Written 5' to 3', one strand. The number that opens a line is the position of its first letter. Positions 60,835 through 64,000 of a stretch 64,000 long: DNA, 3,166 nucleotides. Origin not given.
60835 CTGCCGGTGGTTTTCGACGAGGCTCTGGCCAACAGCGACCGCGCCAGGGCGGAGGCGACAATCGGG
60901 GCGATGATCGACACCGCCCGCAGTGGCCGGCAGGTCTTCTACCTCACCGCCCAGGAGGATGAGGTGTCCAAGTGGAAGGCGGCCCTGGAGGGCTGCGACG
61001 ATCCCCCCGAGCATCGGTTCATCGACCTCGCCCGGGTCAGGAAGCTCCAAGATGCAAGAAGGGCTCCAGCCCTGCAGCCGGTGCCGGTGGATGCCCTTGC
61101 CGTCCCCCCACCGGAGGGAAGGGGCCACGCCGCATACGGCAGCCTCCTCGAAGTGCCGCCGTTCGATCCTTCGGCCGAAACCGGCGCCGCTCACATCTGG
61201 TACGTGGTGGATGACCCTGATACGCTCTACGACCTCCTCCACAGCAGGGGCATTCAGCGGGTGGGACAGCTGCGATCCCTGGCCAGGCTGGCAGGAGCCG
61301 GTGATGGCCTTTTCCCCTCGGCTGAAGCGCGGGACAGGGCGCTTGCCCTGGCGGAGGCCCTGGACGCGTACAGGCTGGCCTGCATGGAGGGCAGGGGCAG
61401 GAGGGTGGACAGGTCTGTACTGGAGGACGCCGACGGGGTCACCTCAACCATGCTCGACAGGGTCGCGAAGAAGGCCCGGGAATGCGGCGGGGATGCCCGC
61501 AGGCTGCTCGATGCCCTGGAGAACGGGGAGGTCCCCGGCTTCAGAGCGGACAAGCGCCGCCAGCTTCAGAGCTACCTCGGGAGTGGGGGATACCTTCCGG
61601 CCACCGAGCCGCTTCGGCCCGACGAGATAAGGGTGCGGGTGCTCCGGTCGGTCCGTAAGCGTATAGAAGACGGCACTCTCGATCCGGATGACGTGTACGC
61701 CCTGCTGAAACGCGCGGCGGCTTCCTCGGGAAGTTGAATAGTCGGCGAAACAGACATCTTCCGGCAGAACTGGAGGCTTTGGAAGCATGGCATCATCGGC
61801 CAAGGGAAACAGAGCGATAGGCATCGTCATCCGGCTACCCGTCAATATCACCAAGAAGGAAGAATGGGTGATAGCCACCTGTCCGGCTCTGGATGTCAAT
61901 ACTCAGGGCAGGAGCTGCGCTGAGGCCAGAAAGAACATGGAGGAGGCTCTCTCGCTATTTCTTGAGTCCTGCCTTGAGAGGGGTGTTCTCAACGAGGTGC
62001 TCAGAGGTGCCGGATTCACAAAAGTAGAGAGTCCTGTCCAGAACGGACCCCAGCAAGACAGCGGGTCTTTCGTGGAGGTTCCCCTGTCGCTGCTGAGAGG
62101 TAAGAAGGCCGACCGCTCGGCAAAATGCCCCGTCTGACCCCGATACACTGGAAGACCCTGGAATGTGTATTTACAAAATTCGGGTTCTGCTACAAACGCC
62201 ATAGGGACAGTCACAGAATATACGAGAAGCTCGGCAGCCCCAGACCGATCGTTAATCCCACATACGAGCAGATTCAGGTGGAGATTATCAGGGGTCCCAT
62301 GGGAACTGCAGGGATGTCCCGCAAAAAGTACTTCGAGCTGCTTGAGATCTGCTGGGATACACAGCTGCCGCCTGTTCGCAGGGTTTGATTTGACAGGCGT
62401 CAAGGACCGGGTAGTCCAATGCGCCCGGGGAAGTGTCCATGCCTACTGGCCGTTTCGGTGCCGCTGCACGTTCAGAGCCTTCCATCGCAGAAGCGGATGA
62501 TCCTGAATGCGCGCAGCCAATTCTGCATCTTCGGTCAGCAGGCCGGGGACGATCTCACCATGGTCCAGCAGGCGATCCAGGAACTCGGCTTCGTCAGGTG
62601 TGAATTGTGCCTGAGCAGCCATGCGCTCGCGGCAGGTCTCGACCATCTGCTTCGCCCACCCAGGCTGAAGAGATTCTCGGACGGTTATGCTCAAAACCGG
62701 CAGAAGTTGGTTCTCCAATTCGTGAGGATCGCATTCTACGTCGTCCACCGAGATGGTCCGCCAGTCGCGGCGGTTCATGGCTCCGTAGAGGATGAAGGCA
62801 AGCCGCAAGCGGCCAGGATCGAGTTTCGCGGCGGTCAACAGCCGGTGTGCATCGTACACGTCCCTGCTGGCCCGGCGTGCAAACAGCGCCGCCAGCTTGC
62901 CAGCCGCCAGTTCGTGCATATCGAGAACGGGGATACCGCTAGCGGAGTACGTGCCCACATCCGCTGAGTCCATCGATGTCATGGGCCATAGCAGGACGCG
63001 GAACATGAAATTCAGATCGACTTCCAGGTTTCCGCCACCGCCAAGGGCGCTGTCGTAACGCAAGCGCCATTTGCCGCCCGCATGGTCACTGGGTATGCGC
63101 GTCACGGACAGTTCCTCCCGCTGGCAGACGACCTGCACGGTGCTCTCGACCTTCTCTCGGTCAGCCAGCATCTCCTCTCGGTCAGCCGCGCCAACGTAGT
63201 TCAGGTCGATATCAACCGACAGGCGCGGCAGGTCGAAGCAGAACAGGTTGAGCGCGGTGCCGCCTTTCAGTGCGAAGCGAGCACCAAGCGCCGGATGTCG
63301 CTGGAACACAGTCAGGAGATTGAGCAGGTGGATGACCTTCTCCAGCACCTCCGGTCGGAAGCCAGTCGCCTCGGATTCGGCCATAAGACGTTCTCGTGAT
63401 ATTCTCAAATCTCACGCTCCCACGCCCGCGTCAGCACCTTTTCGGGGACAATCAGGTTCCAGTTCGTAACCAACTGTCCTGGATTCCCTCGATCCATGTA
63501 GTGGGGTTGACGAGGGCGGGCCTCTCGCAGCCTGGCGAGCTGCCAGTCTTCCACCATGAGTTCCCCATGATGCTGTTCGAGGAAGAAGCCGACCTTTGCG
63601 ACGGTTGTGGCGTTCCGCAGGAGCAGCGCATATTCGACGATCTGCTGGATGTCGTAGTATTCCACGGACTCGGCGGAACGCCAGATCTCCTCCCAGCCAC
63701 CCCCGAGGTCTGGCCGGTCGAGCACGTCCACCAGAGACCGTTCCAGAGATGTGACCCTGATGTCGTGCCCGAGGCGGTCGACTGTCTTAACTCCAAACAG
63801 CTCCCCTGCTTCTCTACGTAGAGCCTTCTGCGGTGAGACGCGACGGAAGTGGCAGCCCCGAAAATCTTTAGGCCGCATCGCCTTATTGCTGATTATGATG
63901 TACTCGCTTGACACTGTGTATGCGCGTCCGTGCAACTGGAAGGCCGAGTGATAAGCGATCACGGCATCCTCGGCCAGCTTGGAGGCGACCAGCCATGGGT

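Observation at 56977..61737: SbcD-like phosphoesterase plus 1154-aa SbcC/Rad50-like ATPase with a long C-terminal extension, at the edge of a TA/Abi island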

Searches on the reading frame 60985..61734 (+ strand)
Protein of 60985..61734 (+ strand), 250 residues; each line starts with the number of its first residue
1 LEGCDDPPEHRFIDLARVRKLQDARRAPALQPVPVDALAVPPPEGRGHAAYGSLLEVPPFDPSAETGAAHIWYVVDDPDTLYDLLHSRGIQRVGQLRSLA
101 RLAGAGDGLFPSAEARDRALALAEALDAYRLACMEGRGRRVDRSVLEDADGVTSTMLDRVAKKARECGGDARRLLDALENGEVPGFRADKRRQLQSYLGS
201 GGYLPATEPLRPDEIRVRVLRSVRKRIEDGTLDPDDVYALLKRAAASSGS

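Call 27: search_protein_families(library=pfam, alignment_id=A2, max_evalue=1)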
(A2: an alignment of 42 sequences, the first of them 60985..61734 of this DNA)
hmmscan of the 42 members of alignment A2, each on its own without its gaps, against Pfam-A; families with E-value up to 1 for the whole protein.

A. member 1, window:60985-61734:+ (250 aa): 1 family
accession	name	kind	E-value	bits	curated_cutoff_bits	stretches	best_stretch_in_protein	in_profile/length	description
PF24297.1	DUF7481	-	0.1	11.5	26.1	1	62-127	133-197/425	Family of unknown function (DUF7481)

B. families by the number of members that match (of 42 scanned): 28 families (the first 25 are shown)
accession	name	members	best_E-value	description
PF04760.21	IF2_N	3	0.12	Translation initiation factor IF-2, N-terminal region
PF25146.1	GH3_N_vert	2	0.034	Vertebrate GH3, N-terminal domain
PF10281.14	Ish1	2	0.063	Putative nuclear envelope organisation protein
PF21329.2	CYP38_PsbQ-like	1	0.00064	Peptidyl-prolyl cis-trans isomerase CYP38-like, PsbQ-like domain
PF21715.3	CggR_N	1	0.0048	CggR N-terminal DNA binding domain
PF23430.1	DUF7117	1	0.02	Family of unknown function (DUF7117)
PF21972.1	Arc1p_N_like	1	0.026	Nuclear-export cofactor Arc1p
PF13551.12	HTH_29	1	0.027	Winged helix-turn helix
PF05626.16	DUF790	1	0.036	Protein of unknown function (DUF790)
PF09550.16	Phage_TAC_6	1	0.054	Phage tail assembly chaperone protein, TAC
PF02734.22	Dak2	1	0.057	DAK2 domain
PF18514.6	MDY2_C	1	0.063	Ubiquitin-like protein MDY2, C-terminal domain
PF22703.2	Cdc6_lid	1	0.072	Cdc6 AAA+ ATPase-type lid domain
PF18987.5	DUF5720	1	0.075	Family of unknown function (DUF5720)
PF18474.7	DUF5614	1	0.08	Family of unknown function (DUF5614)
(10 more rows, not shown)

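Call 31: predict_structure(alignment_id=A2)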
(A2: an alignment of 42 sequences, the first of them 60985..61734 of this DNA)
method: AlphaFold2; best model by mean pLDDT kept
length: 250 residues; sequences in the alignment: 42
mean_pLDDT: 92.7   pTM: 0.81
mean pLDDT of the five models: 92.7, 92.4, 91.9, 91.6, 91.5
residues with pLDDT >= 90: 203; 70-90: 34; 50-70: 11; < 50: 2
segments of 3 or more residues with pLDDT < 50: none
pLDDT, mean of each block of 10 residues (from residue 1): 73 84 66 81 98 97 96 98 96 97 83 95 98 95 97 97 96 97 98 98 95 98 98 98 88
secondary structure, 60 per line:
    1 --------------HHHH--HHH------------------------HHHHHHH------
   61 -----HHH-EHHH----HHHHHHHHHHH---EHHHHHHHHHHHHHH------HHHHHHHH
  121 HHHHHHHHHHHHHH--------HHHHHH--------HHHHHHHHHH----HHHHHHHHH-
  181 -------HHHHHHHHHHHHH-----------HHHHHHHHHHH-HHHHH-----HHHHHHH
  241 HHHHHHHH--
elements in order: H15-18 H48-54 H78-88 H93-106 H113-134 H143-148 H157-166 H171-179 H188-200 H212-222 H224-228 H234-248

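Call 35: fold_search(model_id=the predicted structure, library=pdb)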
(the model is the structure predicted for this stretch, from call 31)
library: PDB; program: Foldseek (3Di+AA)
matches with E <= 10: 182; with E <= 0.001: 0
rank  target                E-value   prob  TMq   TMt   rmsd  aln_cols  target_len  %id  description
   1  3wfi_A                7.5e-01  0.06  0.11  0.10  17.5       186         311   12  The crystal structure of D-mandelate dehydrogenase (released 2014-07-23)
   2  8h4o_B                1.3e+00  0.08  0.14  0.09  18.9       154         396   14  Crystal Structure of nucleotide-free Irgb6_T95D mutant (released 2023-10-18)
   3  8k84_B                1.4e+00  0.07  0.15  0.21  21.0       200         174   17  De novo design protein -N3 (released 2024-07-31)
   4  3lr8_A                1.5e+00  0.13  0.14  0.25  17.9       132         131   11  Self-assembly of spider silk proteins is controlled by a pH-sensitive relay (released 2010-05-12)
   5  9vwx                  1.6e+00  0.04  0.13  0.07  23.9       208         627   10  Crystal structure of AetF-L183F/V220I/S523A in complex with FAD and L-tryptophan (released 2025-12-10)
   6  7kqr_A                1.7e+00  0.06  0.15  0.13  19.9       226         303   16  A 1.89-A resolution substrate-bound crystal structure of heme-dependent tyrosine hydroxylase from S. sclerotialus (released 2021-03-31)
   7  3wfi_B                1.7e+00  0.04  0.11  0.10  18.1       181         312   13  The crystal structure of D-mandelate dehydrogenase (released 2014-07-23)
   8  7ky1                  1.8e+00  0.06  0.13  0.16  21.1       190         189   16  Molecular basis for control of antibiotic production by a bacterial hormones (released 2021-02-03)
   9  5x20_E                1.8e+00  0.06  0.11  0.10  17.4       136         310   12  The ternary structure of D-mandelate dehydrogenase with NADH and anilino(oxo)acetate (released 2017-04-05)
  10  8hk0_D                1.9e+00  0.07  0.14  0.11  19.0       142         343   19  Crystal structure of Fic32-33 complex from Streptomyces ficellus NRRL 8067 (released 2023-04-26)
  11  1s0p_A                2.0e+00  0.04  0.11  0.16  19.3       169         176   14  Structure of the N-Terminal Domain of the Adenylyl Cyclase-Associated Protein (CAP) from Dictyostelium discoideum. (released 2004-01-27)
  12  2ztg                  2.0e+00  0.03  0.13  0.06  18.9       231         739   18  Crystal structure of Archaeoglobus fulgidus alanyl-tRNA synthetase lacking the C-terminal dimerization domain in complex (released 2009-06-30)
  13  4i0u_B                2.2e+00  0.07  0.14  0.11  24.5       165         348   15  Improved structure of Thermotoga maritima CorA at 2.7 A resolution (released 2013-03-06)
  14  6lla_A                2.2e+00  0.07  0.13  0.10  17.9       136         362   19  Crystal structure of Providencia alcalifaciens 3-dehydroquinate synthase (DHQS) in complex with Mg2+ and NAD (released 2020-07-29)
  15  3afe_D                2.2e+00  0.06  0.16  0.12  20.0       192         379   14  Crystal structure of the HsaA monooxygenase from M.tuberculosis (released 2010-05-26)
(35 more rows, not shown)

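Call 36: search_protein_representatives(alignment_id=A2)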
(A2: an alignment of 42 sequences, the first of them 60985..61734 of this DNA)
Query: 42 sequences, 248 profile positions. Proteins with E-value up to 0.001 (for the whole library): 1987; up to 1e-10: 1867; up to 1e-30: 1464. The best 150 are listed.
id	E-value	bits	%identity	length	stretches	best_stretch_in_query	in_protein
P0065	5.7e-92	323.8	-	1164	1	2-243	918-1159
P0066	3.3e-89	314.7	-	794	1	2-243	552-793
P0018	1.2e-88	312.9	-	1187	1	2-242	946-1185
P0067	1.3e-88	312.8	-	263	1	2-244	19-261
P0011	3.4e-88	311.4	-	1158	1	3-245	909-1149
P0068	1.5e-85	302.8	-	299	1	2-240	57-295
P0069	6.0e-85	300.8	-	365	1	3-245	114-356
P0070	1.1e-84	299.9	-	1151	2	3-244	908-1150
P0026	2.7e-84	298.6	-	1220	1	2-243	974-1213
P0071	4.7e-84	297.8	-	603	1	3-241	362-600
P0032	6.0e-84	297.5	-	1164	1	2-245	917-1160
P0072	3.1e-83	295.2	-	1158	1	2-243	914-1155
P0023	3.1e-83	295.1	-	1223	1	3-242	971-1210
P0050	4.7e-83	294.6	-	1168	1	3-245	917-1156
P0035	1.1e-82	293.3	-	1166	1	2-246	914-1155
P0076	1.8e-80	286.1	-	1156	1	3-240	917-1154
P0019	4.6e-80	284.8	-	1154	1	2-244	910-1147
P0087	3.5e-78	278.6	-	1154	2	3-244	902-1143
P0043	8.9e-77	274.0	-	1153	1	3-243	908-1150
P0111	1.3e-75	270.2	-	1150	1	3-242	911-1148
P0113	1.5e-75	270.0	-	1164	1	3-244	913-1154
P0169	2.3e-72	259.5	-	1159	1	2-243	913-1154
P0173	3.2e-72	259.1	-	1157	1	2-244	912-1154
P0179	5.7e-72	258.3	-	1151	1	5-242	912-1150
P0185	1.0e-71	257.4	-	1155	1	2-243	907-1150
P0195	2.4e-71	256.2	-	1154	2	3-236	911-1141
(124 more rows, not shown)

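Call 44: fold_search(model_id=the predicted structure, library=viral)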
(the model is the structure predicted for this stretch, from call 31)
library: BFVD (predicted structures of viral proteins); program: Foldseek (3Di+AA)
matches with E <= 10: 137; with E <= 0.001: 0
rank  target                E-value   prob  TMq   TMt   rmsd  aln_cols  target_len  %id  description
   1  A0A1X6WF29            6.2e-01  0.18  0.19  0.13  15.5       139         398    9  (no name in the UniProt tables at hand)
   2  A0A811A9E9            6.2e-01  0.07  0.13  0.14  16.4       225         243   14  (no name in the UniProt tables at hand)
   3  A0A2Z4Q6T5            1.3e+00  0.06  0.12  0.05  20.1       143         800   18  (no name in the UniProt tables at hand)
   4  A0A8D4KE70            1.5e+00  0.09  0.16  0.23  13.2       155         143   14  (no name in the UniProt tables at hand)
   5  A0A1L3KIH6            1.6e+00  0.03  0.12  0.05  18.9       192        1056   18  (no name in the UniProt tables at hand)
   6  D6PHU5                1.9e+00  0.03  0.11  0.09  22.5       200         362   14  (no name in the UniProt tables at hand)
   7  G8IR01                1.9e+00  0.03  0.11  0.04  20.9       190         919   20  MuF-like minor capsid protein [Mycobacterium phage Fionnbharth]
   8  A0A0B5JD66            2.2e+00  0.03  0.14  0.13  21.6       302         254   15  Uncharacterized protein [Pandoravirus inopinatum]
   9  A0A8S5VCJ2            2.3e+00  0.04  0.14  0.16  17.3       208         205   12  Uncharacterized protein [Siphoviridae sp. ctyg07]
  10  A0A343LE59            2.3e+00  0.02  0.13  0.11  25.5       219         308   10  Phage head morphogenesis domain-containing protein [Leptospira phage LE3]
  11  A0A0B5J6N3            2.3e+00  0.02  0.11  0.09  15.7       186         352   19  Uncharacterized protein [Pandoravirus inopinatum]
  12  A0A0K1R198            2.4e+00  0.02  0.11  0.08  17.3       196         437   11  Serine/threonine kinase [Testudinid alphaherpesvirus 3]
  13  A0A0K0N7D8            2.6e+00  0.03  0.13  0.14  21.5       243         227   12  Uncharacterized protein [Gordonia phage GMA2]
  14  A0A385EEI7            2.8e+00  0.01  0.09  0.08  26.2       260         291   12  Uncharacterized protein [Caulobacter phage CcrBL9]
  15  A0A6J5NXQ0            3.0e+00  0.06  0.16  0.10  12.8       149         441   15  Uncharacterized protein [uncultured Caudovirales phage]
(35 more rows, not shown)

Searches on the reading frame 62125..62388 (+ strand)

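Call 3: search_protein_families(library=pfam, proteins=[window:62125-62388:+], max_evalue=0.01)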
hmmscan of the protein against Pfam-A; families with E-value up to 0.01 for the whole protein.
window:62125-62388:+ (87 aa): 1 family
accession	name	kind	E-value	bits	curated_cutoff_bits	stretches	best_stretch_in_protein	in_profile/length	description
PF07927.17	HicA_toxin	-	0.00016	22.2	27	1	9-45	1-37/58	HicA toxin of bacterial toxin-antitoxin,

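Call 4: search_protein_families(library=padloc, proteins=[window:62125-62388:+], max_evalue=0.01)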
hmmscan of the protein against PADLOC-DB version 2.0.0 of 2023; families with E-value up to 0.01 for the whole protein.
window:62125-62388:+ (87 aa): 0 families

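Call 5: search_protein_families(library=ncbifam, proteins=[window:62125-62388:+], max_evalue=0.01)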
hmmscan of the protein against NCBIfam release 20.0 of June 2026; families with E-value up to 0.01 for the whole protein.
window:62125-62388:+ (87 aa): 0 families

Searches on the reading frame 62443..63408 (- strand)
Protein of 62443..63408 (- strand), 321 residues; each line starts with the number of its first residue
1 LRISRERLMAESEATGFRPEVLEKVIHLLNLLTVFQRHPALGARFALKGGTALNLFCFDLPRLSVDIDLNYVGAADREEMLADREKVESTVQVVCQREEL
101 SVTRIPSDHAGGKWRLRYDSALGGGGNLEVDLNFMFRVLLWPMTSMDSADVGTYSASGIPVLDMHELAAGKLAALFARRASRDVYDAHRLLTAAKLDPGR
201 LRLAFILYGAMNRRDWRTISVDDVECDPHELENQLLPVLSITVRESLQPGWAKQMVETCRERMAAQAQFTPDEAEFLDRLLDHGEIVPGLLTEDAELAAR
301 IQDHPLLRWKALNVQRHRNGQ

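Call 3: search_protein_families(library=pfam, proteins=[window:62443-63408:-], max_evalue=0.01)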
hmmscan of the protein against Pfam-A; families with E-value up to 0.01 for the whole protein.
window:62443-63408:- (321 aa): 1 family
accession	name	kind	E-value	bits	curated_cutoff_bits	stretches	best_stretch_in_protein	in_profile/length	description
PF08843.17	AbiEii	-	1.3e-29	104.2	22.5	1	38-230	8-192/238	Nucleotidyl transferase AbiEii toxin, Type IV TA system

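Call 4: search_protein_families(library=padloc, proteins=[window:62443-63408:-], max_evalue=0.01)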
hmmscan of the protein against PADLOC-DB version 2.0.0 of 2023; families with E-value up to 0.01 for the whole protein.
window:62443-63408:- (321 aa): 26 families (the best 25 are shown)
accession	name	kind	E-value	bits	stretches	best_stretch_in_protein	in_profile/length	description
PDLC02305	AbiEii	-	1.5e-106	354.1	1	1-313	1-305/306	AbiEii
PDLC02290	AbiEii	-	6.2e-29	99.4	1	43-317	23-273/290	AbiEii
PDLC02304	AbiEii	-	2.2e-16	58.6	1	3-205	2-202/260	AbiEii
PDLC02294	AbiEii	-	1.3e-12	46.1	1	31-212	32-207/260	AbiEii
PDLC02323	AbiEii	-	6.7e-11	40.3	1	3-196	2-188/248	AbiEii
PDLC02307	AbiEii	-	6.3e-10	37.2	1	41-192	19-146/219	AbiEii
PDLC02299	AbiEii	-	8.1e-10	36.5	1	12-111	16-111/344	AbiEii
PDLC02317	AbiEii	-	2.2e-09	34.8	1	3-211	2-223/396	AbiEii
PDLC02328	AbiEii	-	8.7e-09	33.6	1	43-190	13-141/203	AbiEii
PDLC02324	AbiEii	-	2.5e-08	32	1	26-81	8-61/231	AbiEii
PDLC02303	AbiEii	-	2.6e-08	31.6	1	42-214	38-204/249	AbiEii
PDLC02318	AbiEii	-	3.5e-08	31.2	1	29-207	27-199/280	AbiEii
PDLC02292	AbiEii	-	1.5e-06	26.2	1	12-122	18-117/283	AbiEii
PDLC02330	AbiEii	-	2.1e-06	25.6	1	44-85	26-66/219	AbiEii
PDLC02289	AbiEii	-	4.2e-06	24.5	1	8-76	18-84/309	AbiEii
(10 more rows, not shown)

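Call 5: search_protein_families(library=ncbifam, proteins=[window:62443-63408:-], max_evalue=0.01)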
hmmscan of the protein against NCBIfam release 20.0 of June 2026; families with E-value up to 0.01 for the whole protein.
window:62443-63408:- (321 aa): 0 families

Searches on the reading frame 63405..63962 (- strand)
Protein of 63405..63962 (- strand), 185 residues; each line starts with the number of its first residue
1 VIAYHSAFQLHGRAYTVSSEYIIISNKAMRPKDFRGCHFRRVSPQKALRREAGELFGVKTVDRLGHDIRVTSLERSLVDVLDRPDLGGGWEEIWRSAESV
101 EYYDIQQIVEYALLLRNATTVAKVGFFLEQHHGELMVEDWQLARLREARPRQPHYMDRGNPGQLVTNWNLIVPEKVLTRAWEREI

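Call 3: search_protein_families(library=pfam, proteins=[window:63405-63962:-], max_evalue=0.01)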
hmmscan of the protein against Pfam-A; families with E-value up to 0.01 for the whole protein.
window:63405-63962:- (185 aa): 0 families

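Call 4: search_protein_families(library=padloc, proteins=[window:63405-63962:-], max_evalue=0.01)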
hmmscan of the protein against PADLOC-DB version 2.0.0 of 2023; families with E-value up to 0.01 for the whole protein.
window:63405-63962:- (185 aa): 12 families
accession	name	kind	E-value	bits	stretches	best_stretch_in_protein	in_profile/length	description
PDLC02270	AbiEi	-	7.8e-72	239.5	1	2-182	81-263/265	AbiEi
PDLC02269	AbiEi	-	2.3e-23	80.8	1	2-178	76-242/251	AbiEi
PDLC02287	AbiEi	-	8.2e-20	69.4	1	1-177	75-241/253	AbiEi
PDLC02267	AbiEi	-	3.1e-17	60.9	1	1-170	78-238/252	AbiEi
PDLC02271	AbiEi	-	1.1e-15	55.6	1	51-175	136-260/263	AbiEi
PDLC02276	AbiEi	-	9.9e-12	42.9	1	4-150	86-225/270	AbiEi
PDLC02237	AbiEi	-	0.00024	18.8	1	34-141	147-254/285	AbiEi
PDLC02266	AbiEi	-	0.00043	17.7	1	3-176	88-254/258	AbiEi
PDLC02225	AbiEi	-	0.00057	17.7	1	2-117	73-183/198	AbiEi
PDLC02265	AbiEi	-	0.0028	15.4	1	2-120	74-189/198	AbiEi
PDLC02268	AbiEi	-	0.0047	14.5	0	49-100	123-173/204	AbiEi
PDLC02286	AbiEi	-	0.0056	14.1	1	48-100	127-178/207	AbiEi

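Call 5: search_protein_families(library=ncbifam, proteins=[window:63405-63962:-], max_evalue=0.01)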
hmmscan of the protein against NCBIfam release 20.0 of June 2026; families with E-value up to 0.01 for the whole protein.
window:63405-63962:- (185 aa): 0 families
